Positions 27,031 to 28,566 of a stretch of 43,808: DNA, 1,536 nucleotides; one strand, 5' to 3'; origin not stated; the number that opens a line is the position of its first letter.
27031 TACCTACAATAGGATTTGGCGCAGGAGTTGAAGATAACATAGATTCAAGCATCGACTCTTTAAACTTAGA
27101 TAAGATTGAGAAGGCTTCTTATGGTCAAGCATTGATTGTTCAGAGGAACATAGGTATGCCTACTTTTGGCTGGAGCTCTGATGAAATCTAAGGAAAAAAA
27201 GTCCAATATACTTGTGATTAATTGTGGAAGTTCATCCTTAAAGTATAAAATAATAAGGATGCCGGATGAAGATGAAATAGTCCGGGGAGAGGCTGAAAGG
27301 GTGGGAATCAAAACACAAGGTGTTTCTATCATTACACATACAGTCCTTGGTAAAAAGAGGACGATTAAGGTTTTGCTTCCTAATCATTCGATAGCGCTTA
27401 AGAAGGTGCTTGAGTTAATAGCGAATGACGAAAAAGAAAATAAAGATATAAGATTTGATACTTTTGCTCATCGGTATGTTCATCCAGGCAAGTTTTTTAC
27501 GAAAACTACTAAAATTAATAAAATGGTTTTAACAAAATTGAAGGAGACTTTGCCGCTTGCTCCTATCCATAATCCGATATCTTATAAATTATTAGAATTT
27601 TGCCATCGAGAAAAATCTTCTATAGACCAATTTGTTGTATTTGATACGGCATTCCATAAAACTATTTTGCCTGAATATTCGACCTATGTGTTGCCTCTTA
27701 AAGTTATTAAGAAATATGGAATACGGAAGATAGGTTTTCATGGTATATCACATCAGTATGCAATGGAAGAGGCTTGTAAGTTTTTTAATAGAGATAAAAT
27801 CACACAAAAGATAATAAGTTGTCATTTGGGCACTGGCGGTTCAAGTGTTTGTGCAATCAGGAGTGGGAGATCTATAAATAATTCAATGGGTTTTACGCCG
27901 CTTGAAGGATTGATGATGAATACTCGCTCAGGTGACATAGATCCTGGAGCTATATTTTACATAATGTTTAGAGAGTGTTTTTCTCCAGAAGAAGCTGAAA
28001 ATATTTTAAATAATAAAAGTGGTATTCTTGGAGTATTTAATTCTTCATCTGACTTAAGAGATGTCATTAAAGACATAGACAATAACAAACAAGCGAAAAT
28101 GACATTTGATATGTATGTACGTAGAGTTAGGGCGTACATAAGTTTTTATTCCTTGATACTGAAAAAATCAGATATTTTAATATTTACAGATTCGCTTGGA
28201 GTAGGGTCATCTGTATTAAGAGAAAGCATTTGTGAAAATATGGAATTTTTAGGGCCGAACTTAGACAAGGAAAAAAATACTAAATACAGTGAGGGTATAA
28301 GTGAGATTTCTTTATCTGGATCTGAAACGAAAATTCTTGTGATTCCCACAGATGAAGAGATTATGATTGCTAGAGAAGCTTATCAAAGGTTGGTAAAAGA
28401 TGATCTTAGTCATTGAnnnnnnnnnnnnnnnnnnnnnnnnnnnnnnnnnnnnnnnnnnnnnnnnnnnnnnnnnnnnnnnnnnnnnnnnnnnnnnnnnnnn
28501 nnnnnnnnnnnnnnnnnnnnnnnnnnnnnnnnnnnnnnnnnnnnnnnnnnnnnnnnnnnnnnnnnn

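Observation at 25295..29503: tRNA-adjacent four-gene module: XRE-cupin regulator, eroded M20 homolog, extra acetate kinase and a degenerate kinase paralog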

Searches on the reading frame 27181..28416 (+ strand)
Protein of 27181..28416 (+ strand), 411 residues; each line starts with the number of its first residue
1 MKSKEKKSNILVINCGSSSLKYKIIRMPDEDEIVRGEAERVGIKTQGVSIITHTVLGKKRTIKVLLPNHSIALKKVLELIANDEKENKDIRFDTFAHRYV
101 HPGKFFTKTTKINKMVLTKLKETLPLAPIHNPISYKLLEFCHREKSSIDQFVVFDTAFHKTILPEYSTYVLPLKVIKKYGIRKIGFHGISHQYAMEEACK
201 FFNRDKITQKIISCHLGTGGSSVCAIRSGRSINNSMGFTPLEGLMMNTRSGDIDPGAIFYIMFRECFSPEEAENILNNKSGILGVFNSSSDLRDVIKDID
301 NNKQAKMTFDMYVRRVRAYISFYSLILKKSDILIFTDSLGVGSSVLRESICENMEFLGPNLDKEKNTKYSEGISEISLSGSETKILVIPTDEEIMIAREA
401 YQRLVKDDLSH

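Call 4: search_protein_families(library=pfam, proteins=[window:27181-28416:+], max_evalue=0.01)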
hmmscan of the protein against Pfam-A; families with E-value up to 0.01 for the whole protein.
window:27181-28416:+ (411 aa): 1 family
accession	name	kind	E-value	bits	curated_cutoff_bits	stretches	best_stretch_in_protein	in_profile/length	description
PF00871.23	Acetate_kinase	-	4.7e-109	365.1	22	1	10-398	2-392/392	Acetokinase family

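Call 5: search_protein_families(library=ncbifam, proteins=[window:27181-28416:+], max_evalue=0.01)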
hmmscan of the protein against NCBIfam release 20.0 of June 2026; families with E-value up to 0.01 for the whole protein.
window:27181-28416:+ (411 aa): 8 families
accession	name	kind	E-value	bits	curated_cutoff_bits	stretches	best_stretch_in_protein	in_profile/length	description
TIGR00016.1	ackA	subfamily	9.8e-112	373.6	293.4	1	6-402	2-402/405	acetate/propionate family kinase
NF009063.0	PRK12397.1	equivalog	2.1e-93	313.2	659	1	8-400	3-389/404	acetate/propionate family kinase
NF005520.0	PRK07157.1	equivalog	7e-89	298.7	561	1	7-402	2-396/400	acetate kinase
NF009045.0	PRK12379.1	equivalog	8.4e-88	294.9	580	1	8-401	5-390/402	propionate kinase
NF009099.0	PRK12440.1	equivalog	3.8e-81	273.1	693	1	8-401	4-394/397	acetate/propionate family kinase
NF005462.0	PRK07058.1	equivalog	2.8e-68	230.7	486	1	8-405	4-391/396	acetate/propionate family kinase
NF002834.0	PRK03011.1-5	subfamily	5.3e-16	58.7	222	1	182-359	150-325/357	butyrate kinase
TIGR02707.1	butyr_kinase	equivalog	4.1e-12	45.8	289.1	1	182-359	147-322/351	butyrate kinase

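Call 33: search_protein_families(library=padloc, proteins=[window:27181-28416:+], max_evalue=0.01)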
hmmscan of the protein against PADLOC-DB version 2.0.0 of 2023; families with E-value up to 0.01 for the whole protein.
window:27181-28416:+ (411 aa): 0 families

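Call 55: find_homologous_proteins(query=window:27181-28416:+, max_evalue=1e-60)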
Query window:27181-28416:+ (411 aa): 7321 proteins with E <= 1e-60 among 8000 candidates; the best 120 are listed.
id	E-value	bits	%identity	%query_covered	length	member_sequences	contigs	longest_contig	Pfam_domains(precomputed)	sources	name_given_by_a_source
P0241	6.0e-257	870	95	100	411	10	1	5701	PF00871.24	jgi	-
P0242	9.2e-212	721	79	100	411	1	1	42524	PF00871.24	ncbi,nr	ncbi:MAG: acetate/propionate family kinase [Candidatus Saelkia tenebricola]|nr:acetate/propionate fa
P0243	4.0e-208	709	77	100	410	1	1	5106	PF00871.24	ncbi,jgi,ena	ncbi:MAG: acetate/propionate family kinase [Candidatus Omnitrophota bacterium]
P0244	5.1e-204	696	75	100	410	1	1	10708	PF00871.24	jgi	jgi:acetate kinase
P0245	7.1e-204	695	76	99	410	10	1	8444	PF00871.24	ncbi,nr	ncbi:MAG: acetate/propionate family kinase [Candidatus Omnitrophica bacterium]|nr:acetate/propionate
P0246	1.5e-202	691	75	99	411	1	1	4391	PF00871.24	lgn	-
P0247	3.3e-202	690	75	99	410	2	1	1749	PF00871.24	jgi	jgi:acetate kinase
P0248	6.7e-201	686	74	100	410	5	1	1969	PF00871.24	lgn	-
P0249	1.4e-200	685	74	100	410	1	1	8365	PF00871.24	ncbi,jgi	ncbi:MAG: acetate/propionate family kinase [Candidatus Omnitrophota bacterium]|jgi:acetate kinase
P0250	3.1e-200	683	75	99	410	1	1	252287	PF00871.24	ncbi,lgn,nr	ncbi:MAG: acetate/propionate family kinase [Candidatus Omnitrophica bacterium]|nr:acetate/propionate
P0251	4.7e-200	683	75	98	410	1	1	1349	PF00871.24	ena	-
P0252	1.1e-199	682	74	98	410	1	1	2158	PF00871.24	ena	-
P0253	6.0e-199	679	74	99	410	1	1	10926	PF00871.24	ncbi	-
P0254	9.6e-199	678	75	99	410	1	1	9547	PF00871.24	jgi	jgi:acetate kinase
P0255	1.9e-198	677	73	100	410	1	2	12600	PF00871.24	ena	-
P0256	2.8e-198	677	72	99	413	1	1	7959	PF00871.24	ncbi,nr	ncbi:MAG: acetate/propionate family kinase [Candidatus Omnitrophica bacterium]|nr:acetate/propionate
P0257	7.3e-198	676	75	99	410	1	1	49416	PF00871.24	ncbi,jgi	ncbi:MAG: acetate/propionate family kinase [Candidatus Omnitrophota bacterium]|jgi:acetate kinase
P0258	6.6e-196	669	72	99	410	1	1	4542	PF00871.24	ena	-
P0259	7.1e-195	666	72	100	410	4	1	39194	PF00871.24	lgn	-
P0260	4.5e-194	663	71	99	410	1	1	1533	PF00871.24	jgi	-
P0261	5.3e-194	663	71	100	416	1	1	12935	PF00871.24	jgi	jgi:acetate kinase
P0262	8.0e-194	662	71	99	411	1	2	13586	PF00871.24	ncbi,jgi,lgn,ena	ncbi:MAG: acetate/propionate family kinase [Candidatus Omnitrophota bacterium]|jgi:acetate kinase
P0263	8.8e-194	662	72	100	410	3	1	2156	PF00871.24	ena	-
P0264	6.3e-193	659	72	99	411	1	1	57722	PF00871.24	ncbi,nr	ncbi:MAG: acetate/propionate family kinase [Candidatus Omnitrophica bacterium]|nr:acetate/propionate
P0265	1.3e-191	655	72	99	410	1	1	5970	PF00871.24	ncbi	-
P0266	1.9e-191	654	71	100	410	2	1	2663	PF00871.24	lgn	-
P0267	8.0e-190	649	69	100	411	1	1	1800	PF00871.24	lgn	-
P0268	1.9e-188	645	68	100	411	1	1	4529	PF00871.24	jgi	jgi:acetate kinase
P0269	2.0e-188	644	75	94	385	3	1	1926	PF00871.24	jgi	jgi:acetate kinase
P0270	1.3e-186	639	68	99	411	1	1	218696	PF00871.24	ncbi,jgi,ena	ncbi:MAG: acetate/propionate family kinase [Candidatus Omnitrophota bacterium]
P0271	1.5e-186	638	67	99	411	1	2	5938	PF00871.24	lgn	-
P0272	8.4e-186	636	70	97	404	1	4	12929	PF00871.24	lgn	-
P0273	2.8e-185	634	69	99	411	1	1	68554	PF00871.24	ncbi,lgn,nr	ncbi:MAG: acetate/propionate family kinase [Candidatus Omnitrophica bacterium]|nr:acetate/propionate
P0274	2.0e-184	631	69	99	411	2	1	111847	PF00871.24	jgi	jgi:acetate kinase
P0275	4.2e-184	630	68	98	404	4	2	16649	PF00871.24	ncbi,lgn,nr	ncbi:MAG: acetate/propionate family kinase [Candidatus Omnitrophica bacterium]|nr:acetate/propionate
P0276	9.3e-184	629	69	97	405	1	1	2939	PF00871.24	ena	-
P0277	9.5e-184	629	68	99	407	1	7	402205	PF00871.24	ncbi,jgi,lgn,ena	-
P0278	1.7e-183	628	68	99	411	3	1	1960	PF00871.24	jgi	jgi:acetate kinase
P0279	2.4e-183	628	73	94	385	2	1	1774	PF00871.24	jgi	-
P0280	1.5e-182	625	69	99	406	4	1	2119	PF00871.24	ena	-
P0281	1.4e-181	622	67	99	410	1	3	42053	PF00871.24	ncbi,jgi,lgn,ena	ncbi:MAG: acetate/propionate family kinase [Candidatus Omnitrophota bacterium]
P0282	1.7e-181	622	67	99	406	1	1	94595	PF00871.24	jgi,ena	-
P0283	2.2e-181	621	67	99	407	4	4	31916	PF00871.24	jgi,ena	-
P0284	3.0e-181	621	68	99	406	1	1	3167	PF00871.24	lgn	-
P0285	3.9e-181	620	67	98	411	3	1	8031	PF00871.24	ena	-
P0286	4.2e-181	620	68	97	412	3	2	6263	PF00871.24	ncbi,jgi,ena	-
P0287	1.2e-180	619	67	99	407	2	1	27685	PF00871.24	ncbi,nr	ncbi:MAG: acetate/propionate family kinase [Candidatus Omnitrophica bacterium]|nr:acetate/propionate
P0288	2.7e-180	618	67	97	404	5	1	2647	PF00871.24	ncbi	-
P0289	4.8e-180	617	65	100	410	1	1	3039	PF00871.24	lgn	-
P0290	1.3e-179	615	67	99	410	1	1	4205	PF00871.24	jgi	jgi:acetate kinase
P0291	5.6e-179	613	66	99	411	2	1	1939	PF00871.24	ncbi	-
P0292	4.6e-178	610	67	99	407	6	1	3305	PF00871.24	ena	-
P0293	1.0e-177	609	64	99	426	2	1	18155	PF00871.24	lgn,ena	-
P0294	1.2e-176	606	64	97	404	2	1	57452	PF00871.24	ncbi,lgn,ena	ncbi:MAG: acetate/propionate family kinase [Candidatus Omnitrophota bacterium]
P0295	7.9e-176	603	65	100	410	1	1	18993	PF00871.24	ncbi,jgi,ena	ncbi:MAG: acetate/propionate family kinase [Candidatus Omnitrophota bacterium]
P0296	9.7e-176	603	74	87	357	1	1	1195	PF00871.24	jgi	jgi:acetate kinase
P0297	1.0e-175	603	66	99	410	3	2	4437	PF00871.24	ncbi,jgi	jgi:acetate kinase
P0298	1.8e-175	602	66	98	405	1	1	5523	PF00871.24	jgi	-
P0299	6.8e-175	600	64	99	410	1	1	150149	PF00871.24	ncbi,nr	ncbi:MAG: acetate/propionate family kinase [bacterium]|nr:acetate/propionate family kinase [bacteriu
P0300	1.4e-173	596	64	98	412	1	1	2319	PF00871.24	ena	-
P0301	2.0e-172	592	68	93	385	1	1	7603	PF00871.24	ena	-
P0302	2.8e-171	588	63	99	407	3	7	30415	PF00871.24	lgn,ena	-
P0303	3.7e-170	584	64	99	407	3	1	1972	PF00871.24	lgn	-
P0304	1.0e-169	583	67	92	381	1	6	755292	PF00871.24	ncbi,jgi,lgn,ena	-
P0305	1.1e-169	583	64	99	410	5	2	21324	PF00871.24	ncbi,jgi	-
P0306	1.8e-168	579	63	97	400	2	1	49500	PF00871.24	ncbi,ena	-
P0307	1.9e-167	575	61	99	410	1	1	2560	PF00871.24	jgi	jgi:acetate kinase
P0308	3.1e-167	575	62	99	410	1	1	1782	PF00871.24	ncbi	-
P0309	1.6e-166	572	63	98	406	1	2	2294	PF00871.24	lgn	-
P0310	4.9e-166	571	63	98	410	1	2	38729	PF00871.24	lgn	-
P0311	1.3e-165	569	65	97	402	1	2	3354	PF00871.24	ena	-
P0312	3.1e-165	568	62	98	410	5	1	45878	PF00871.24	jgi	-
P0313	1.6e-164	566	62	96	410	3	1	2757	PF00871.24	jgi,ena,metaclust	metaclust:\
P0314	3.2e-164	565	60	98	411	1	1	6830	PF00871.24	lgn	-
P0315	5.8e-163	561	62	98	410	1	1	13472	PF00871.24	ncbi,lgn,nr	ncbi:MAG: acetate/propionate family kinase [Candidatus Omnitrophica bacterium]|nr:acetate/propionate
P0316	6.8e-163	560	63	99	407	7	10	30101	PF00871.24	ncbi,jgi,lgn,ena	-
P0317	1.1e-162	560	62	97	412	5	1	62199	PF00871.24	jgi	-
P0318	9.3e-162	557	59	98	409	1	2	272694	PF00871.24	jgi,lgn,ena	-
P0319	1.1e-161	557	59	99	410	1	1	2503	PF00871.24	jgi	jgi:acetate kinase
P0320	4.5e-161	554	59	99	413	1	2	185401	PF00871.24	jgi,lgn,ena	-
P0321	4.4e-159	548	60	98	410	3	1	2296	PF00871.24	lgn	-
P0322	6.4e-159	547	59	99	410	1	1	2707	PF00871.24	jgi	jgi:acetate kinase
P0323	5.2e-158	544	59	96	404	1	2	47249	PF00871.24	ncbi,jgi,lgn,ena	ncbi:MAG: acetate/propionate family kinase [Candidatus Omnitrophota bacterium]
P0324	1.8e-156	539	58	98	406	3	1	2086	PF00871.24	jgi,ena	-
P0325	2.0e-156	539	58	98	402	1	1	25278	PF00871.24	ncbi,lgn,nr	ncbi:MAG: acetate/propionate family kinase [Candidatus Omnitrophica bacterium]|nr:acetate/propionate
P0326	4.2e-156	538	61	98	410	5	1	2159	PF00871.24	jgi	-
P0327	5.5e-154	531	56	98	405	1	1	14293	PF00871.24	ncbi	ncbi:MAG: acetate/propionate family kinase [Fibrobacterota bacterium]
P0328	4.1e-153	528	57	99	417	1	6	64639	PF00871.24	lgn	-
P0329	6.1e-153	528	58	97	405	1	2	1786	PF00871.24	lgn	-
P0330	7.9e-153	527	57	99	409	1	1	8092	PF00871.24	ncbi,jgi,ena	ncbi:MAG: acetate/propionate family kinase [Candidatus Omnitrophota bacterium]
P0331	5.6e-152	525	58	99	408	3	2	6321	PF00871.24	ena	-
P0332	1.8e-151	523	57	100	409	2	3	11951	PF00871.24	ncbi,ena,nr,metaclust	ncbi:MAG: hypothetical protein A2293_11310 [Elusimicrobia bacterium RIFOXYB2_FULL_49_7]|nr:MAG: hypo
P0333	2.6e-151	522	56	99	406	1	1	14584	PF00871.24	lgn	-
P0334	3.1e-151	522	60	98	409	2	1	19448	PF00871.24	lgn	-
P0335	3.1e-150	519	68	81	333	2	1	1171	PF00871.24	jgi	-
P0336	3.4e-150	519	59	96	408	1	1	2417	PF00871.24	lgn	-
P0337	4.2e-150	518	58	96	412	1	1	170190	PF00871.24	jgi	jgi:acetate kinase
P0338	1.1e-149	517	58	98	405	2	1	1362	PF00871.24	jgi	-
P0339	4.4e-149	515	57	96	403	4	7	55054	PF00871.24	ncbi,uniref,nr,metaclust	ncbi:MAG: hypothetical protein A2268_12385 [Candidatus Raymondbacteria bacterium RifOxyA12_full_50_3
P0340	2.9e-148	512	60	92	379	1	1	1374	PF00871.24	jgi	-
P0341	5.3e-148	511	56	98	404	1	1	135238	PF00871.24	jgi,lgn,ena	-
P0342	1.4e-147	510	55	98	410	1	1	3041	PF00871.24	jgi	jgi:acetate kinase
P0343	2.4e-147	509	56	98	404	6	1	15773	PF00871.24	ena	-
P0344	5.5e-147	508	56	97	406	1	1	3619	PF00871.24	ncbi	-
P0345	1.0e-146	507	55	99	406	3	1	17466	PF00871.24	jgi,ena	-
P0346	1.5e-146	507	55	98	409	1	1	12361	PF00871.24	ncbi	ncbi:MAG: acetate/propionate family kinase [Endomicrobiales bacterium]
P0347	1.2e-145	504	58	98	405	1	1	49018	PF00871.24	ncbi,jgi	jgi:acetate kinase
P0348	1.8e-145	503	56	99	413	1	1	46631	PF00871.24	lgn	-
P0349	1.9e-145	503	59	92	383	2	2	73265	PF00871.24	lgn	-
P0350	4.4e-145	502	55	98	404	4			PF00871.24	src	-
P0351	4.9e-145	502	55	99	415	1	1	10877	PF00871.24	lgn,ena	-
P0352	1.1e-144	501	75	72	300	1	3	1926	PF00871.24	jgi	-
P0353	2.2e-144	500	53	98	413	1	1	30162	PF00871.24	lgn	-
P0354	2.7e-144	499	55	99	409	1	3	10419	PF00871.24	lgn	-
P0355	7.2e-144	498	55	99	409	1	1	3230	PF00871.24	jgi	jgi:acetate kinase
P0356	8.0e-144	498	55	98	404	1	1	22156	PF00871.24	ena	-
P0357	3.1e-143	496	55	96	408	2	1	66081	PF00871.24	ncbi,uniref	ncbi:acetate/propionate family kinase [Geofilum sp. OHC36d9]|uniref:acetate/propionate family kinase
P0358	3.4e-143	496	57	97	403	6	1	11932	PF00871.24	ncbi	-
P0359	4.1e-143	495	55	99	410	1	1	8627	PF00871.24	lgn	-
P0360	4.7e-143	495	56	97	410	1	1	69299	PF00871.24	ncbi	-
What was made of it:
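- ACK passes the generic ackA model (call 5), and public annotation calls it 'acetate/propionate family kinase' (call 55).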

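Call 84: search_solved_structures(query=window:27181-28416:+, max_evalue=1e-20, show_alignments=5)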
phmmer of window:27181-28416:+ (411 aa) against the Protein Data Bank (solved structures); distinct sequences matched with E-value up to 1e-20: 19.
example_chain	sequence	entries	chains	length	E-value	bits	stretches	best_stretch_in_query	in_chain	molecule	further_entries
2iir_A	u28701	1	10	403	2.8e-91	309.8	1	9-402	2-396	Acetate kinase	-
6ioy_A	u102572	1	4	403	1.6e-85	290.9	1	7-400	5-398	Acetate kinase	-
1g99_A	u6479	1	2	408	3.2e-83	283.3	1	9-402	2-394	ACETATE KINASE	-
1tuu_A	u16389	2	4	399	3.7e-83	283.1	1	9-402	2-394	Acetate kinase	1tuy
4h0o_A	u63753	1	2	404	7.2e-76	259.1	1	7-400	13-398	Acetate kinase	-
7fj7_A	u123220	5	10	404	8.2e-75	255.6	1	9-401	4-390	Probable propionate kinase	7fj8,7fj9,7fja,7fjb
3khy_A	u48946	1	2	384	1.7e-70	241.4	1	8-401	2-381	Propionate kinase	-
4dq8_A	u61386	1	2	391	3.1e-70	240.5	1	9-403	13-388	Acetate kinase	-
9dv8_A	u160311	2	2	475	8.6e-70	239.1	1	10-403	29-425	Acetate kinase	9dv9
4xh4_A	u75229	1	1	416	1.4e-69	238.4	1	9-401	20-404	Propionate kinase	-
4xh1_A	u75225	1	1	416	4.9e-69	236.6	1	9-401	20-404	Propionate kinase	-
1x3m_A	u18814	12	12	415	5.5e-69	236.4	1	10-401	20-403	Propionate kinase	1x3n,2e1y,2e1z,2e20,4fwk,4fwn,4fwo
4fwl_A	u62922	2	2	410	5.6e-69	236.4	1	10-401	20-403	Propionate kinase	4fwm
4xh5_A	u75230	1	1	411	1.1e-68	235.5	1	6-401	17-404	Propionate kinase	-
3sk3_A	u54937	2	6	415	1.9e-68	234.7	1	8-401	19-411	Acetate kinase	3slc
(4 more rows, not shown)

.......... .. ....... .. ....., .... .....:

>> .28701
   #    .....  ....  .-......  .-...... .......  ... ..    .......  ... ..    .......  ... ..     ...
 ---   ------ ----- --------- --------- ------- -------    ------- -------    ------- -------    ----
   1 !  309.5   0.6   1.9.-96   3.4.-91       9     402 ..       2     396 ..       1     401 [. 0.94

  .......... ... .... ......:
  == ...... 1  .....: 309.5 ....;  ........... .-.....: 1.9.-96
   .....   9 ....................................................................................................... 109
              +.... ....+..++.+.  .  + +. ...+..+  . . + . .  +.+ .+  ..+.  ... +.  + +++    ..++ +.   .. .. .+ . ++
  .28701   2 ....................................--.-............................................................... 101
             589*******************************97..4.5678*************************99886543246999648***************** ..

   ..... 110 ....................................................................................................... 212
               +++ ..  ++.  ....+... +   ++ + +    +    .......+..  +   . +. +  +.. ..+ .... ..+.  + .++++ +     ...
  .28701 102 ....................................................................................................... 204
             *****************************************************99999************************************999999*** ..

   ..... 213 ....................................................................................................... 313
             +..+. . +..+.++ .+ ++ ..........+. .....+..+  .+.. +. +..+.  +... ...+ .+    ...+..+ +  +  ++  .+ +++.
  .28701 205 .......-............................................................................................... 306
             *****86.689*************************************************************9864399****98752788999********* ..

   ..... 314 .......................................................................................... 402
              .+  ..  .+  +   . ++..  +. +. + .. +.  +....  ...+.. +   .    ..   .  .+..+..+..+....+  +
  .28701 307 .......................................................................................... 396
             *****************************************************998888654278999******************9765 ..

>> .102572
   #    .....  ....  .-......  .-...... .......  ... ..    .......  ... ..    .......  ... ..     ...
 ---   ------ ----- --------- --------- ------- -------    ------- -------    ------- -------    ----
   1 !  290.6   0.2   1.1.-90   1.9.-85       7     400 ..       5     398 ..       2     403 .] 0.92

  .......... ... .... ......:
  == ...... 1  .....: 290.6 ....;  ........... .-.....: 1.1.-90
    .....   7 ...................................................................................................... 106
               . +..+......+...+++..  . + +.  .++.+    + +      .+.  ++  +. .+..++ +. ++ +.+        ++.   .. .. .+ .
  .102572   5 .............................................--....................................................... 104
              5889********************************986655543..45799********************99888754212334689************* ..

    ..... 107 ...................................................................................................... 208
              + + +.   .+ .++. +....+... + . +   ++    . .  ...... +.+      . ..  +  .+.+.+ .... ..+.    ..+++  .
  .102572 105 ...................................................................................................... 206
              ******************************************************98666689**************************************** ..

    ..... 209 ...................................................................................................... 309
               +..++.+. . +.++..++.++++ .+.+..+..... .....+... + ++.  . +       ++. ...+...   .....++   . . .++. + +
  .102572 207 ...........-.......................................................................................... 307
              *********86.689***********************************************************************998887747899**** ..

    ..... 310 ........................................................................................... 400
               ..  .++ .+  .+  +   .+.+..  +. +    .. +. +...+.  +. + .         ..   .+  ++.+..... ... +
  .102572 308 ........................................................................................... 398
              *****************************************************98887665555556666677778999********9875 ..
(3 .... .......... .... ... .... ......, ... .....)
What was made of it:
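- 27181..28416 (+): ACK: catalytically intact acetate-kinase-family enzyme of the Entamoeba (EhACK-like) class (411 aa). Match to EhACK: there is a gap-free match to '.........' of 4H0O (call 84).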
